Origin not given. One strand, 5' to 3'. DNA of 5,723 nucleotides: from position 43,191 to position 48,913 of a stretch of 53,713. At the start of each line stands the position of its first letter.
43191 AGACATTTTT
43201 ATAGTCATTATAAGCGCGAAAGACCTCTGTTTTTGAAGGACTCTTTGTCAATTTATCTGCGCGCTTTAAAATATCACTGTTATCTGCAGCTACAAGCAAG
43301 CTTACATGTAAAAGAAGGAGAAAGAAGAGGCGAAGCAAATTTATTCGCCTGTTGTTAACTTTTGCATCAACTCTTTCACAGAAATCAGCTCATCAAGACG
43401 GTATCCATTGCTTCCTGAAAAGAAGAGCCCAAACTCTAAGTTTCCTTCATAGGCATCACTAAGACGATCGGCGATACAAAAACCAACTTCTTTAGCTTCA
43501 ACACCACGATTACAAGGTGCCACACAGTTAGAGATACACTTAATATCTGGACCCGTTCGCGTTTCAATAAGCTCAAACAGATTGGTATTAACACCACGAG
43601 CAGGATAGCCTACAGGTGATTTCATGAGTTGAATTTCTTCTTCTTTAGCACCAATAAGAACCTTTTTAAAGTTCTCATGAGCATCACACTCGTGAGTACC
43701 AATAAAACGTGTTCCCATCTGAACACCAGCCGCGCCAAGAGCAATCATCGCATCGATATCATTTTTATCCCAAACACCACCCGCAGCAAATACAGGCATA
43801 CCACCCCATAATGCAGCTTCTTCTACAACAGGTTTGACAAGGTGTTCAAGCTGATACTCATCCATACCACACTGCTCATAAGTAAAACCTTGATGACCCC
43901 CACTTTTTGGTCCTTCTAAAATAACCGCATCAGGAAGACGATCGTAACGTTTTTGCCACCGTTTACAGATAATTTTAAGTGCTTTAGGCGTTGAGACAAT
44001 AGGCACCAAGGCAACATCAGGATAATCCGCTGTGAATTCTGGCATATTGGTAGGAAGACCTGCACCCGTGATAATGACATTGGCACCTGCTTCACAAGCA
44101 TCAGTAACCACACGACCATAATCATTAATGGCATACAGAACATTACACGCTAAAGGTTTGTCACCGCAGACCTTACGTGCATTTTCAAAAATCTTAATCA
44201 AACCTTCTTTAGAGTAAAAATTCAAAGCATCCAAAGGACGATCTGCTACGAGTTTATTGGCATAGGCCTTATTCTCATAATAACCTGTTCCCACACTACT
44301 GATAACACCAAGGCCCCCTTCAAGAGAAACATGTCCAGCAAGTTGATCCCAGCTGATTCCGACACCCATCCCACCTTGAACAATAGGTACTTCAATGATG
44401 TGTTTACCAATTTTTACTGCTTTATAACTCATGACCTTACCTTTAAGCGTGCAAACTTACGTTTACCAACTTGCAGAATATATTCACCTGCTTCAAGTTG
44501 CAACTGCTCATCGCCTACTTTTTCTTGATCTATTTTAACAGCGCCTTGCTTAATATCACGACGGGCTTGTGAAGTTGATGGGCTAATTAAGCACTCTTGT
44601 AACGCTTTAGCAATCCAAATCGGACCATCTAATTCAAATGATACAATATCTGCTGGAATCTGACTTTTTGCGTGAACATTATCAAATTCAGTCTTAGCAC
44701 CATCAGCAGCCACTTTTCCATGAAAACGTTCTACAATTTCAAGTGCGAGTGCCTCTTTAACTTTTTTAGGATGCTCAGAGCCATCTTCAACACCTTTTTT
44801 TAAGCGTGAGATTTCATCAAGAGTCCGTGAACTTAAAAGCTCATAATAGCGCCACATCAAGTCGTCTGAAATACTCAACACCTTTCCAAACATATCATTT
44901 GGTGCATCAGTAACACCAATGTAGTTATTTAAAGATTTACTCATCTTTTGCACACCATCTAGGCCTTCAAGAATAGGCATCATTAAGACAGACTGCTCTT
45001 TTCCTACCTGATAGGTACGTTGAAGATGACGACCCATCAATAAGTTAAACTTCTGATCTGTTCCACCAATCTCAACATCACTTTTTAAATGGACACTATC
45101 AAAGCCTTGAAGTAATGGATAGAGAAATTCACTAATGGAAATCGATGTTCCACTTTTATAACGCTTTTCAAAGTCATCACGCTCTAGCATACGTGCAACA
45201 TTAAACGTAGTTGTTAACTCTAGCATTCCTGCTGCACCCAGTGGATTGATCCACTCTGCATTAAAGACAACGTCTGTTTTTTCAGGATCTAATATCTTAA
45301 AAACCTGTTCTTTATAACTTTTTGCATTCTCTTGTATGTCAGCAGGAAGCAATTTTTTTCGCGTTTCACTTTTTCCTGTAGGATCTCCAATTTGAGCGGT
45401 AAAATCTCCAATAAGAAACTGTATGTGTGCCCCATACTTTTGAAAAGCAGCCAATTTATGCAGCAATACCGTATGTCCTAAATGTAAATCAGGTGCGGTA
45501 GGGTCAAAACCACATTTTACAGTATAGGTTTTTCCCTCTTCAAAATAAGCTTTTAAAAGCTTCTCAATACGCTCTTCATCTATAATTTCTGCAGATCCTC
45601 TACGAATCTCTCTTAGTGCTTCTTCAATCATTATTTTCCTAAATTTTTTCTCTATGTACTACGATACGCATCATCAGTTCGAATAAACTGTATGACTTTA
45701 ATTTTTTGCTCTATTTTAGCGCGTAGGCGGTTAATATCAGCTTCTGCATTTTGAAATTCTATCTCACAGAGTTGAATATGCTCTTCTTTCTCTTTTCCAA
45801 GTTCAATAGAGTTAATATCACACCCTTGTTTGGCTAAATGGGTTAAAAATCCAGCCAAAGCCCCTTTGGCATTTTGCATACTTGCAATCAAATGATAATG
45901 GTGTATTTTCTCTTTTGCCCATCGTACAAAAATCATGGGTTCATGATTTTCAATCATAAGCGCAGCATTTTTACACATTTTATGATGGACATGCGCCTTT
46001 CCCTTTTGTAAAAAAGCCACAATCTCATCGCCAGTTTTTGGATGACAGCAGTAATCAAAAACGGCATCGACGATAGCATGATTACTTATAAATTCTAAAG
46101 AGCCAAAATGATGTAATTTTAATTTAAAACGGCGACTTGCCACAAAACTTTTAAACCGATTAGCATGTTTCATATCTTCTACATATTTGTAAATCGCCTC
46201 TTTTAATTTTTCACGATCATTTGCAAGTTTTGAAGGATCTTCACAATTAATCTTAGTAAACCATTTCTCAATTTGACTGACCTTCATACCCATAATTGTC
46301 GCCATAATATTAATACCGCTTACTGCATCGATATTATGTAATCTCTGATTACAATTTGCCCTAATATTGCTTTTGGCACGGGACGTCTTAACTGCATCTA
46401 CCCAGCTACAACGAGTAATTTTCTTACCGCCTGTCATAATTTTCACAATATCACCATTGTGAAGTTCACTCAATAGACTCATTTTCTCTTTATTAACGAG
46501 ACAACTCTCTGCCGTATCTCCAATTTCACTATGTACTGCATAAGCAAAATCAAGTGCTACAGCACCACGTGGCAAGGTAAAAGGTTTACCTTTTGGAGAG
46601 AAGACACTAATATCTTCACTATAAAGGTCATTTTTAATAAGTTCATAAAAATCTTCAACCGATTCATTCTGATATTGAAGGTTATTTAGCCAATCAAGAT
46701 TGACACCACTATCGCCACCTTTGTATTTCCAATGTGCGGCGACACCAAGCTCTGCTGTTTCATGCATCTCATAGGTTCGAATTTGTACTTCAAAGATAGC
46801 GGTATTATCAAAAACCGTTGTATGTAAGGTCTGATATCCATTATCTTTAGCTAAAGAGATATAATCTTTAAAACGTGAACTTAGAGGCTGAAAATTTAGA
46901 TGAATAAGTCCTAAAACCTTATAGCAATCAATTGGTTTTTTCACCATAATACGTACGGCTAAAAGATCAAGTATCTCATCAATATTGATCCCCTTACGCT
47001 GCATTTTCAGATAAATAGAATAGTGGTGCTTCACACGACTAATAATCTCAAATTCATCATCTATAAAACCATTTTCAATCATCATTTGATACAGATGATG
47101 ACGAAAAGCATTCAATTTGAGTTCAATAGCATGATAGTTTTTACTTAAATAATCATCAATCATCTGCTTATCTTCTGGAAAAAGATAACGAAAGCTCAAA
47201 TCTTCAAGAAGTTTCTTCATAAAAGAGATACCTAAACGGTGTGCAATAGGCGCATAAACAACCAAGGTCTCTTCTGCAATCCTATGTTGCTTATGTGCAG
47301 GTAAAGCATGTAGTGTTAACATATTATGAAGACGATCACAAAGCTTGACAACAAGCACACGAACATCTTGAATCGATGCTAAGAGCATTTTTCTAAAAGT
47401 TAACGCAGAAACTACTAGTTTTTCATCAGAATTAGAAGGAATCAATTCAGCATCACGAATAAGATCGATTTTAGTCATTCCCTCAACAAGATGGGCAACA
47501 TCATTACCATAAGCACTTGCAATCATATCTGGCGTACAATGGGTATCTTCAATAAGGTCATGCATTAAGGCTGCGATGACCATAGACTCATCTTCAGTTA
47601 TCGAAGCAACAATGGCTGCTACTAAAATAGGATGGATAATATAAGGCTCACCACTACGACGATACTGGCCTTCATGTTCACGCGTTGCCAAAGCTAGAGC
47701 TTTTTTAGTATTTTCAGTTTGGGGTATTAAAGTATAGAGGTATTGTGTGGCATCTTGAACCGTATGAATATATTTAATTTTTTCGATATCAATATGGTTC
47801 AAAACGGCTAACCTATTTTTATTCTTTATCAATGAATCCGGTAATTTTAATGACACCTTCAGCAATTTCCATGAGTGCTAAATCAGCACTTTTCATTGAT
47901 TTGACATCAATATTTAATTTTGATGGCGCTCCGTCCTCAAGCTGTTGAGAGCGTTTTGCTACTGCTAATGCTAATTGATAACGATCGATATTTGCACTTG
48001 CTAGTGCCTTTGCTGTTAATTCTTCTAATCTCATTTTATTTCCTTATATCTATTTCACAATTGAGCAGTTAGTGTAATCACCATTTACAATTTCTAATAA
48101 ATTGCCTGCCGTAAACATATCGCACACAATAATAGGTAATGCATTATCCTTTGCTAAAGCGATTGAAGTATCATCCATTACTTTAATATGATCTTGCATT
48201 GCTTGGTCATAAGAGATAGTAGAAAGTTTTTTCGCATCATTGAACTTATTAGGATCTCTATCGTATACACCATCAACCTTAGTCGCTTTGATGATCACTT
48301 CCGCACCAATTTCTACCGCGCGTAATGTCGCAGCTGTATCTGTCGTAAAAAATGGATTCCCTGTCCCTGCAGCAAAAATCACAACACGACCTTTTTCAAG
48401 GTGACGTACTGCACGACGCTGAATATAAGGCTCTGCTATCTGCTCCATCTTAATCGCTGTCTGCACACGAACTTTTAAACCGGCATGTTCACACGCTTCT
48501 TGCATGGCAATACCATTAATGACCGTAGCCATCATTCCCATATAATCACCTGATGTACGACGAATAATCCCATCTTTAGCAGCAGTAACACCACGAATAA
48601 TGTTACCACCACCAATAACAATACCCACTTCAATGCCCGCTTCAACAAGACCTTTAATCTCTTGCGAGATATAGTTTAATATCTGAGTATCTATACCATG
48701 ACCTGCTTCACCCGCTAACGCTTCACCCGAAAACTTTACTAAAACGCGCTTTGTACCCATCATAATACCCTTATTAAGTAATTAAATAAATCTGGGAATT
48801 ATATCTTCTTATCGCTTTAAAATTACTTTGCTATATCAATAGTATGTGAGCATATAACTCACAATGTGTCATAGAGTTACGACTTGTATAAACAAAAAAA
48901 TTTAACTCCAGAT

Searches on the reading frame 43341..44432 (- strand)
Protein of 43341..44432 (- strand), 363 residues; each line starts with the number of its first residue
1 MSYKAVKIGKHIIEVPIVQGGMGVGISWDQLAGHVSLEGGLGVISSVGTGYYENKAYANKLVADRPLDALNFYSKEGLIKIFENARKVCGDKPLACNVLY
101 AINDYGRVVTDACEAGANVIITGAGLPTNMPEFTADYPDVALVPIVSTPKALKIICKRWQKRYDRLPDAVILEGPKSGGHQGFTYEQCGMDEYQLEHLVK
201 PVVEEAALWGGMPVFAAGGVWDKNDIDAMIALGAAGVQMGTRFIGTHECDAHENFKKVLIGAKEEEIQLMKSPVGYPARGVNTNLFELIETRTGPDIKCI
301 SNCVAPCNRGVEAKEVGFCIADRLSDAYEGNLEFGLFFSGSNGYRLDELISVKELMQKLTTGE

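Call 58: search_protein_families(library=pfam, proteins=[window:43341-44432:-], max_evalue=1e-8)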
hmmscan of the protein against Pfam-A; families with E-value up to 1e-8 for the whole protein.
window:43341-44432:- (363 aa): 1 family
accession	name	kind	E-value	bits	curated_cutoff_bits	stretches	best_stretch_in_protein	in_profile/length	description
PF03060.21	NMO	-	5.5e-83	279.5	28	1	6-361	3-330/331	Nitronate monooxygenase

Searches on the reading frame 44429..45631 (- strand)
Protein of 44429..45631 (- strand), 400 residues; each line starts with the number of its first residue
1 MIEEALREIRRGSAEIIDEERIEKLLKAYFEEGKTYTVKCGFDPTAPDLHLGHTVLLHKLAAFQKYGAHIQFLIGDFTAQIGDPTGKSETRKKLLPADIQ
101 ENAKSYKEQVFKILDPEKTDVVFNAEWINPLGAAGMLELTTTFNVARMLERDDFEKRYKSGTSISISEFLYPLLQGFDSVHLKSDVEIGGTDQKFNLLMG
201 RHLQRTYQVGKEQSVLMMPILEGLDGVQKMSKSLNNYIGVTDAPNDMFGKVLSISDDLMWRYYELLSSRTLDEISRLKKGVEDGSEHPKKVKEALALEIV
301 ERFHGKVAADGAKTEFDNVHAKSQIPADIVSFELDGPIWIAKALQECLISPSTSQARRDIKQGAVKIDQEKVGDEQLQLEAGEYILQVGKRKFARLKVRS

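Call 58: search_protein_families(library=pfam, proteins=[window:44429-45631:-], max_evalue=1e-8)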
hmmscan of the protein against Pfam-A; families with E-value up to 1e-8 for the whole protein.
window:44429-45631:- (400 aa): 1 family
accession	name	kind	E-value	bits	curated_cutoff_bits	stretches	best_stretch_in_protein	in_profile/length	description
PF00579.31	tRNA-synt_1b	-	2.3e-83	280.3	21.1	1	34-319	4-290/292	tRNA synthetases class I (W and Y)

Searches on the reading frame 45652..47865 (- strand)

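Call 24: search_protein_families(library=ncbifam, proteins=[window:45652-47865:-], max_evalue=0.00001)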
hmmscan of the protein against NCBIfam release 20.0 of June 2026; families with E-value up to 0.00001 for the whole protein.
window:45652-47865:- (737 aa): 4 families
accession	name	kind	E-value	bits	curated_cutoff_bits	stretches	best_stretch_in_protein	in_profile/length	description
TIGR00691.1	spoT_relA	subfamily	3.3e-193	643.8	499.2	1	56-725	1-683/687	RelA/SpoT family protein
NF008303.0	PRK11092.1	equivalog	7.9e-126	421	947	1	44-725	14-691/702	bifunctional GTP diphosphokinase/guanosine-3',5'-bis pyrophosphate 3'-pyrophosphohydrolase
NF008124.0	PRK10872.1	equivalog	5.4e-86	289.7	728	1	77-522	57-513/744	GTP diphosphokinase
NF053588.1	GTPPhKinYjbM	equivalog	1.2e-08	35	320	1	245-383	15-161/201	GTP diphosphokinase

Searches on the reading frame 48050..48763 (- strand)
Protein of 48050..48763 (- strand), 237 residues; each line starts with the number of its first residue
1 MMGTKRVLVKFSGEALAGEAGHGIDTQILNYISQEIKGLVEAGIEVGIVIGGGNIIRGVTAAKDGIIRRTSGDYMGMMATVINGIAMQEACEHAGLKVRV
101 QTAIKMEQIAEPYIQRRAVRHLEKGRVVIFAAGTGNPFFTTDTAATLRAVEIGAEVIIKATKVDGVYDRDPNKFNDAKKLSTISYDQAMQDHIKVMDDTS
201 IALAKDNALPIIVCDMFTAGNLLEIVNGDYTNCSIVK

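Call 58: search_protein_families(library=pfam, proteins=[window:48050-48763:-], max_evalue=1e-8)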
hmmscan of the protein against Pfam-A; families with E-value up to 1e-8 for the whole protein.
window:48050-48763:- (237 aa): 1 family
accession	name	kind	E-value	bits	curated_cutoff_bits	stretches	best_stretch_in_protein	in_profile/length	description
PF00696.33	AA_kinase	-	5.9e-36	124.8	24.9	1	5-215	1-234/234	Amino acid kinase family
